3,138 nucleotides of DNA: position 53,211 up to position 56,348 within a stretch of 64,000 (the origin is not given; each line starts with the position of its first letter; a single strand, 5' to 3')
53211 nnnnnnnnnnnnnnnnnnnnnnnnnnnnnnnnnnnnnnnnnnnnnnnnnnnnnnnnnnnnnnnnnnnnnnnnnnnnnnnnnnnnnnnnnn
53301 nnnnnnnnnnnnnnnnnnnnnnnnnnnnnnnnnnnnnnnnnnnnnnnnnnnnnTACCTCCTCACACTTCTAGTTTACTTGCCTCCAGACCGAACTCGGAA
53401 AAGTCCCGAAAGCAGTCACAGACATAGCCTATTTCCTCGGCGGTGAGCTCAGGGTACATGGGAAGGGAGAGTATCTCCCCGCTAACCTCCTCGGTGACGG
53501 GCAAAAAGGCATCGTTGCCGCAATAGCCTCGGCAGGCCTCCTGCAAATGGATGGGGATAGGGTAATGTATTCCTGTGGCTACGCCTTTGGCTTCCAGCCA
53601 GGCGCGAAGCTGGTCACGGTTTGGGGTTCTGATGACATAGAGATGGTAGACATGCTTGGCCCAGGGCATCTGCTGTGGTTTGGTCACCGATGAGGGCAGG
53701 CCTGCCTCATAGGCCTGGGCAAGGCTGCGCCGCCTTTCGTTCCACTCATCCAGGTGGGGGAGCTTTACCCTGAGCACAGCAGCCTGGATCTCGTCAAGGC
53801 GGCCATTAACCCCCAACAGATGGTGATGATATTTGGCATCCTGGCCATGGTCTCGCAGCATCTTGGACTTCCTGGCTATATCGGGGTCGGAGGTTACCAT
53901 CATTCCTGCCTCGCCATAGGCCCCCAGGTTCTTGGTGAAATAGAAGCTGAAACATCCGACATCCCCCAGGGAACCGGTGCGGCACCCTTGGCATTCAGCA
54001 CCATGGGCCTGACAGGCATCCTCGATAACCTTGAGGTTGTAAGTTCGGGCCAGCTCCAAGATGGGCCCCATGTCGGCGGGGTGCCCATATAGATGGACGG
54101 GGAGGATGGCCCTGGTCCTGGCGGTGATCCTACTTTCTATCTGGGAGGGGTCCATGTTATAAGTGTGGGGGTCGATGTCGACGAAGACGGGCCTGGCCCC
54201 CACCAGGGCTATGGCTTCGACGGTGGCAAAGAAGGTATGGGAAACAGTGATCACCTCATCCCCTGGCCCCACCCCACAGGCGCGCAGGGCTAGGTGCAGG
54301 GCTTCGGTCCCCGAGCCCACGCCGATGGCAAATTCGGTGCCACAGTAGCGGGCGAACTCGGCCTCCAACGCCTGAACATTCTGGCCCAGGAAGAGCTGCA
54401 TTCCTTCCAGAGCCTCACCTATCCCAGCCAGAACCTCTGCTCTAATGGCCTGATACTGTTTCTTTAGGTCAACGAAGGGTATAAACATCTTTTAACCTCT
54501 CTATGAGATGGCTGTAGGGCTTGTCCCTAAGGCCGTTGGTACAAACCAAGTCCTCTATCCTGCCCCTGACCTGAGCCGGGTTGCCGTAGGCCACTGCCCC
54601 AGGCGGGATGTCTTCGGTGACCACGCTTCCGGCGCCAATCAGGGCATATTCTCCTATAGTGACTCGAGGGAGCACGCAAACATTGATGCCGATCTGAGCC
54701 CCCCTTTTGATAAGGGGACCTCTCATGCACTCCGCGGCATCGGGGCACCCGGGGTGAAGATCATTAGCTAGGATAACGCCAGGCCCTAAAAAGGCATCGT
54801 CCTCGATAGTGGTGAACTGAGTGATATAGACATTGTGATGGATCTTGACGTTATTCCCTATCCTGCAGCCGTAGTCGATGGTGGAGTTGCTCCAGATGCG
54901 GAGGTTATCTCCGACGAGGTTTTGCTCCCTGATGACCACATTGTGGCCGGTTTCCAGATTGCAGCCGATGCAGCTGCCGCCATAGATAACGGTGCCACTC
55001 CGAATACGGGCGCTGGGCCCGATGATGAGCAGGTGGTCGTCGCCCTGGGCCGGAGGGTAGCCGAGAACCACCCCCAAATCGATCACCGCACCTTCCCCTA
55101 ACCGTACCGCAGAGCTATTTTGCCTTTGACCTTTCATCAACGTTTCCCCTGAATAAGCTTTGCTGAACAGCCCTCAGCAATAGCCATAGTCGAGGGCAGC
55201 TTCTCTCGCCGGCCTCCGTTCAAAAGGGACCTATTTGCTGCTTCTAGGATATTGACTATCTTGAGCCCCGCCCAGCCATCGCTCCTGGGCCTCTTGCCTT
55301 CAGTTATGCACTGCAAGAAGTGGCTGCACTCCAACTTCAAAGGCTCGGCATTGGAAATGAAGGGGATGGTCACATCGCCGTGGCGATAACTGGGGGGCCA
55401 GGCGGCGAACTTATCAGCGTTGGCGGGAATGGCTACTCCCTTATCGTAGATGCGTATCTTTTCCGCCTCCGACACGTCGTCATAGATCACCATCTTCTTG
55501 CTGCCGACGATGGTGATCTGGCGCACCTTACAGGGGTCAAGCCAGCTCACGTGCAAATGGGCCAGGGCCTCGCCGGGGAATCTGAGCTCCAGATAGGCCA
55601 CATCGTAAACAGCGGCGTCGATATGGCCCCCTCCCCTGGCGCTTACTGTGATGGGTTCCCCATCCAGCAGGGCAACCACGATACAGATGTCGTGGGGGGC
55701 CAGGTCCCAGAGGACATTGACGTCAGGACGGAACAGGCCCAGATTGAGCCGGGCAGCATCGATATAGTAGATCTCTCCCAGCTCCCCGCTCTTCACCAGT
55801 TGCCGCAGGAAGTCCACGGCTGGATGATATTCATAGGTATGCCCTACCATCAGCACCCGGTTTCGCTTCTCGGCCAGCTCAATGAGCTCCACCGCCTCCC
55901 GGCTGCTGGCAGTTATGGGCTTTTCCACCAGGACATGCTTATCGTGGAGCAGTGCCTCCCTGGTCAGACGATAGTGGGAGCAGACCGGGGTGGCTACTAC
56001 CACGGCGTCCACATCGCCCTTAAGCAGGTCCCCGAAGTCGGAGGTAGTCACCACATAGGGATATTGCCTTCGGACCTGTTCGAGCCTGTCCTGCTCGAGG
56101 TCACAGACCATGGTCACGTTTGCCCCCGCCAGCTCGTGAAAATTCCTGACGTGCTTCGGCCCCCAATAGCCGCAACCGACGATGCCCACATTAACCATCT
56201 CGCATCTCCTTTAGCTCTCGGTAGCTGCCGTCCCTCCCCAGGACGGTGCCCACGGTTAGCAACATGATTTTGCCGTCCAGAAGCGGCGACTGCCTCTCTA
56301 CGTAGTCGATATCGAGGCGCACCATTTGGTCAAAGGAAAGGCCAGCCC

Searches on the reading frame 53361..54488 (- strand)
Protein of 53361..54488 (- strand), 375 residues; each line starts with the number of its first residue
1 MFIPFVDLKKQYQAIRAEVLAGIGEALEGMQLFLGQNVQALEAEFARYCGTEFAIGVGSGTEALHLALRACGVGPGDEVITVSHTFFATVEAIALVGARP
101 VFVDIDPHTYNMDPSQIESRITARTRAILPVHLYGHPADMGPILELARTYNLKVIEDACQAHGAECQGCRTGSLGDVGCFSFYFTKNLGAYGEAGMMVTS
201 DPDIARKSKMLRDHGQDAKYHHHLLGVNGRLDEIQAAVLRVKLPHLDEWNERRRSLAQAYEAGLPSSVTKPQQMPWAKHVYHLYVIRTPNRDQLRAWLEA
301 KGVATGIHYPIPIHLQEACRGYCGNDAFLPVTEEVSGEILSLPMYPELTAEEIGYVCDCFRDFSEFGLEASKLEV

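Call 45: search_protein_families(library=pfam, proteins=[window:53361-54488:-], max_evalue=0.00001)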
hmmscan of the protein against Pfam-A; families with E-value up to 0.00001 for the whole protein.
window:53361-54488:- (375 aa): 2 families
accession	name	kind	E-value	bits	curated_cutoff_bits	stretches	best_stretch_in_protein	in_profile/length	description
PF01041.23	DegT_DnrJ_EryC1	-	3.5e-123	411.8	19.8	1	15-360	3-359/360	DegT/DnrJ/EryC1/StrS aminotransferase family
PF01212.27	Beta_elim_lyase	-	1.9e-07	31.1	27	1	36-127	32-131/288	Beta-eliminating lyase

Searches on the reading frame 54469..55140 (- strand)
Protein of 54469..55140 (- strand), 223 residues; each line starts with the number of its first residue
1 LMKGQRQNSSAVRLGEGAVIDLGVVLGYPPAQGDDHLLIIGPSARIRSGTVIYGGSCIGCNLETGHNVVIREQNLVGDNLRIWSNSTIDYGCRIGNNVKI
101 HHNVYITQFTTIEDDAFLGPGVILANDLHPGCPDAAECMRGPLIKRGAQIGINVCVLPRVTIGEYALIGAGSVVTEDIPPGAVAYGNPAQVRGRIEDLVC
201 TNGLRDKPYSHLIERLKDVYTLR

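Call 45: search_protein_families(library=pfam, proteins=[window:54469-55140:-], max_evalue=0.00001)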
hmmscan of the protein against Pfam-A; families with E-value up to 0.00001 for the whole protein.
window:54469-55140:- (223 aa): 3 families
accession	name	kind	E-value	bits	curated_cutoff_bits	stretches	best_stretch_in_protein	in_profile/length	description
PF00132.30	Hexapep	-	2.3e-22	78.1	27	3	91-125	1-35/36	Bacterial transferase hexapeptide (six repeats)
PF25084.1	LbH_EIF2B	-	9.3e-12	45.3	54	2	65-127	19-78/105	EIF2B subunit epsilon LbH domain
PF14602.12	Hexapep_2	-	7.3e-09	35.6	27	0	76-108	4-34/34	Hexapeptide repeat of succinyl-transferase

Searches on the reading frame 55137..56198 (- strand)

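Call 45: search_protein_families(library=pfam, proteins=[window:55137-56198:-], max_evalue=0.00001)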
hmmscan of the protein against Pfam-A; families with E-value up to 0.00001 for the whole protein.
window:55137-56198:- (353 aa): 3 families
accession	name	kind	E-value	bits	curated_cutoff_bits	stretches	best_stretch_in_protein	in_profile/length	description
PF01408.29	GFO_IDH_MocA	-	9.4e-28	97.8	24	1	2-120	1-120/120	Oxidoreductase family, NAD-binding Rossmann fold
PF22725.1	GFO_IDH_MocA_C3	-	2e-15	57.3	27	1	131-237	4-123/124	GFO/IDH/MocA C-terminal domain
PF02894.22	GFO_IDH_MocA_C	-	3.2e-08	34.1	22.9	1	132-325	1-210/218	Oxidoreductase family, C-terminal alpha/beta domain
